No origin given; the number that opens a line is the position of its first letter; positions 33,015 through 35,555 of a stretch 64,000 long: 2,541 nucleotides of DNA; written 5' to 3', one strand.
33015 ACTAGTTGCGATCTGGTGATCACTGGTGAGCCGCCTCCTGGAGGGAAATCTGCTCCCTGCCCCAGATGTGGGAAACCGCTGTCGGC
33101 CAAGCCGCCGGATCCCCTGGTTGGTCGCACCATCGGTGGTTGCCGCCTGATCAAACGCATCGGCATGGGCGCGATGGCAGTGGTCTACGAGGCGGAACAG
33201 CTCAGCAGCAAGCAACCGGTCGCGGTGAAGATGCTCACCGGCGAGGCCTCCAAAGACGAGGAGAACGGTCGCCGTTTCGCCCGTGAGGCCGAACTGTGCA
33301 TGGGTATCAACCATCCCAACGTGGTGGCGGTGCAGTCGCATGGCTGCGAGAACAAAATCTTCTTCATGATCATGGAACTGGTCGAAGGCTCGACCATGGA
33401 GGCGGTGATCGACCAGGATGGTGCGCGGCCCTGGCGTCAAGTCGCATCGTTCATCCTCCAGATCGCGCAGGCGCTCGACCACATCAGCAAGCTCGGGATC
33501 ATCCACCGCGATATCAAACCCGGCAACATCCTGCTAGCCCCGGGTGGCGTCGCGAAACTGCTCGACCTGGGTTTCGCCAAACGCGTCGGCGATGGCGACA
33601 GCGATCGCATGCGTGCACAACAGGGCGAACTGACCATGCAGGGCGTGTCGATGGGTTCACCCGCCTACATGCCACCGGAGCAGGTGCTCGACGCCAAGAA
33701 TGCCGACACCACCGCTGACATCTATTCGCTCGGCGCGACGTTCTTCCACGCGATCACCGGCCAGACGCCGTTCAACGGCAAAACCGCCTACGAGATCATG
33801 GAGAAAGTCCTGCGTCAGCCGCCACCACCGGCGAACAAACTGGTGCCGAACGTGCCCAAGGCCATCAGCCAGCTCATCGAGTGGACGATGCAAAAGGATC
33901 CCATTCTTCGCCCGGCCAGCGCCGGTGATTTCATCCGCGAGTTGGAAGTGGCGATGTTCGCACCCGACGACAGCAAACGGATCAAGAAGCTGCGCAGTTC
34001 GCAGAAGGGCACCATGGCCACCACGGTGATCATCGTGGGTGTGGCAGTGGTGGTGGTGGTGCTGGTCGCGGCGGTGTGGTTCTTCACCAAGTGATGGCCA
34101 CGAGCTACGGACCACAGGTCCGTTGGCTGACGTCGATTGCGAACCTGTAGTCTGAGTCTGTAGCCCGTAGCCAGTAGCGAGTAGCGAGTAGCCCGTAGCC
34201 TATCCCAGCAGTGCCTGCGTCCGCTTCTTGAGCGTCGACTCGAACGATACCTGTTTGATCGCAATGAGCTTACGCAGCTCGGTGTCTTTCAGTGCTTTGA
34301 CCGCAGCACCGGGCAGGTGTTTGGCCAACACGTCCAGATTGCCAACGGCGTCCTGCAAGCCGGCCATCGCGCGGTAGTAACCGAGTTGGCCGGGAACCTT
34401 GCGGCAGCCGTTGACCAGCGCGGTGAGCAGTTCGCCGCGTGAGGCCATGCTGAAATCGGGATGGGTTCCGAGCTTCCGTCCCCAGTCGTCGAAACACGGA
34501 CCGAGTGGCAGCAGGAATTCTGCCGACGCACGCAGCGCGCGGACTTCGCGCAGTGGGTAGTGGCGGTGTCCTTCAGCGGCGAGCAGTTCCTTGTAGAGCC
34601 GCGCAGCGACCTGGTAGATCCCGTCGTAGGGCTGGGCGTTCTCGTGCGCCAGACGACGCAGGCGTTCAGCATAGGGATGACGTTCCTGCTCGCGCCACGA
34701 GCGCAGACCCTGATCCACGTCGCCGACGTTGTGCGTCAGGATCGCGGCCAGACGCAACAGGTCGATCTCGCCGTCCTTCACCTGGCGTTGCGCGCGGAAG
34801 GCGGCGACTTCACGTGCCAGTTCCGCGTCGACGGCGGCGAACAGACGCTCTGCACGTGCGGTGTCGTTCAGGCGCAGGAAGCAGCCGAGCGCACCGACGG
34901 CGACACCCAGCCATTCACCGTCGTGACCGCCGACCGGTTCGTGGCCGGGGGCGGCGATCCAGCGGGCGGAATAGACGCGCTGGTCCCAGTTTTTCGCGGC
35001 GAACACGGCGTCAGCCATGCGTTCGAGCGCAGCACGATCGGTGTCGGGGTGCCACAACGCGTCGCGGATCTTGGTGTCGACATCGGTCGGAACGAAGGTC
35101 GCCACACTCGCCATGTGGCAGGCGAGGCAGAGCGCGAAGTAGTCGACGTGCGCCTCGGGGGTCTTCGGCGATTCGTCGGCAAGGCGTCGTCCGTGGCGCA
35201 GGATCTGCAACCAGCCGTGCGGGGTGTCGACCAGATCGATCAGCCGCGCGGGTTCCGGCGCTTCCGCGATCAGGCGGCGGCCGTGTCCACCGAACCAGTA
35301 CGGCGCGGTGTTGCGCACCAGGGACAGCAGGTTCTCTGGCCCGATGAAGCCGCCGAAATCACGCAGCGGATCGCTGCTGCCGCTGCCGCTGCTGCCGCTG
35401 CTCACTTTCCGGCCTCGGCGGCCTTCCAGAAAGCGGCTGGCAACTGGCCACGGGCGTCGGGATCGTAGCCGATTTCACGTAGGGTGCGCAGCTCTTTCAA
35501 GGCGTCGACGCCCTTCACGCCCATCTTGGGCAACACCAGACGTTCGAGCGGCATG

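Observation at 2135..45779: Window-wide family of intergenic palindromes whose arms are locus-specific short tandem repeats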

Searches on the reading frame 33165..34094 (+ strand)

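Call 69: search_protein_families(library=pfam, proteins=[window:33165-34094:+], max_evalue=0.001)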
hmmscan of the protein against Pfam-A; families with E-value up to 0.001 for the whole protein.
window:33165-34094:+ (309 aa): 4 families
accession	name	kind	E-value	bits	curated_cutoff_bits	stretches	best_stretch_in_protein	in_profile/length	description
PF00069.31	Pkinase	-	1.3e-45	156.3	31.7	1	2-251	10-253/263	Protein kinase domain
PF07714.23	PK_Tyr_Ser-Thr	-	3.1e-32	112.3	23.1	1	2-251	10-250/258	Protein tyrosine and serine/threonine kinase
PF01636.29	APH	-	1.8e-05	25.1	23.2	0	101-138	159-197/239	Phosphotransferase enzyme family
PF03109.22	ABC1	-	3.9e-05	23.4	22.9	1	67-148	144-224/244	ABC1 atypical kinase-like domain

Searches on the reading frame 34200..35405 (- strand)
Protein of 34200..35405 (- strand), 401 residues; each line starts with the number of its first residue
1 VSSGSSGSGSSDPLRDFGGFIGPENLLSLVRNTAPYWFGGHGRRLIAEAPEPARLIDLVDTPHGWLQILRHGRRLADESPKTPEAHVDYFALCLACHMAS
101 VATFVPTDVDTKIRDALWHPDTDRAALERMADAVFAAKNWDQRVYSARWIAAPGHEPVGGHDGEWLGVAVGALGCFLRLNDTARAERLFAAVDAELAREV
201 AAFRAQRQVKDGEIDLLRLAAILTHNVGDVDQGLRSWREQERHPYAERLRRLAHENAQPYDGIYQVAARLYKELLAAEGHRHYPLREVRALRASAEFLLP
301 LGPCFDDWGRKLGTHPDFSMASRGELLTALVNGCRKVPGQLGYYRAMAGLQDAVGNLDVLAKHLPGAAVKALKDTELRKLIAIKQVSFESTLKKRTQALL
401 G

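Call 69: search_protein_families(library=pfam, proteins=[window:34200-35405:-], max_evalue=0.001)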
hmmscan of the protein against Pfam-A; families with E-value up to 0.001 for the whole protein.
window:34200-35405:- (401 aa): 0 families

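Call 90: find_encoding_contigs(protein=window:34200-35405:-, flank=2500, max_places=8)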
Protein window:34200-35405:- (401 aa): 10 contigs read that carry it; 8 places shown.
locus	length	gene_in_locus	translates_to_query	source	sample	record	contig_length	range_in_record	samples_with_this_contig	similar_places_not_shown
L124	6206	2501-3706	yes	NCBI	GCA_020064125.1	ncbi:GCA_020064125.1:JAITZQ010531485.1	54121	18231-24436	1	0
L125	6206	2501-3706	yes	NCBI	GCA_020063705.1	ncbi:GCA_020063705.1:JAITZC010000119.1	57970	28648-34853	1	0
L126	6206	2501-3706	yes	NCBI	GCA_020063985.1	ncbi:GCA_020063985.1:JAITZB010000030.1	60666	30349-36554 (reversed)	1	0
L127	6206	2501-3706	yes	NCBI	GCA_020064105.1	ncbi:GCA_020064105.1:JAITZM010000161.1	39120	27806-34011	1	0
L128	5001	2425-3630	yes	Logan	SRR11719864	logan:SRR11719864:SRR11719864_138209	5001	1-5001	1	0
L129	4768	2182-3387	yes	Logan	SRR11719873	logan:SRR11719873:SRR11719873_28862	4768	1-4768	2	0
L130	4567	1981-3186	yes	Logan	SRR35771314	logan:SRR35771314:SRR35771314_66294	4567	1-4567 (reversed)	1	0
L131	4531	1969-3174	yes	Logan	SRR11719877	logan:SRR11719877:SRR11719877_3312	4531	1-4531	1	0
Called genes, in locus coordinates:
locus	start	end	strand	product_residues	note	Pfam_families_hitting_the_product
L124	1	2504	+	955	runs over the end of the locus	PF00069:Pkinase, PF07714:PK_Tyr_Ser-Thr, PF00069:Pkinase, PF07714:PK_Tyr_Ser-Thr (weak), PF13371:TPR_9 (weak), PF12799:LRR_4 (faint)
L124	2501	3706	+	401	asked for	-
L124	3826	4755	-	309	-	PF00069:Pkinase, PF03109:ABC1 (faint), PF07714:PK_Tyr_Ser-Thr, PF01636:APH (faint)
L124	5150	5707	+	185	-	-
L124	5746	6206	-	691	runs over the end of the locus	PF07715:Plug, PF00593:TonB_dep_Rec_b-barrel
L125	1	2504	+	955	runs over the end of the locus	PF00069:Pkinase, PF07714:PK_Tyr_Ser-Thr, PF00069:Pkinase, PF07714:PK_Tyr_Ser-Thr (weak), PF13371:TPR_9 (weak), PF12799:LRR_4 (faint)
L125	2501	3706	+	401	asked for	-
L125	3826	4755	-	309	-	PF00069:Pkinase, PF03109:ABC1 (faint), PF07714:PK_Tyr_Ser-Thr, PF01636:APH (faint)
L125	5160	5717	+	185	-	-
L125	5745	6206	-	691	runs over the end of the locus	PF07715:Plug, PF00593:TonB_dep_Rec_b-barrel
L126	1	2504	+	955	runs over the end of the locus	PF00069:Pkinase, PF07714:PK_Tyr_Ser-Thr, PF00069:Pkinase, PF07714:PK_Tyr_Ser-Thr (weak), PF13371:TPR_9 (weak), PF12799:LRR_4 (faint)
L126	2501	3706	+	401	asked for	-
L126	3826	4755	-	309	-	PF00069:Pkinase, PF03109:ABC1 (faint), PF07714:PK_Tyr_Ser-Thr, PF01636:APH (faint)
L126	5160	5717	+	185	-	-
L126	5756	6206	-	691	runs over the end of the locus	PF07715:Plug, PF00593:TonB_dep_Rec_b-barrel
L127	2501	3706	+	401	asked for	-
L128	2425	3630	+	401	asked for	-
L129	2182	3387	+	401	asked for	-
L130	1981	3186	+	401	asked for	-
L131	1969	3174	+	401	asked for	-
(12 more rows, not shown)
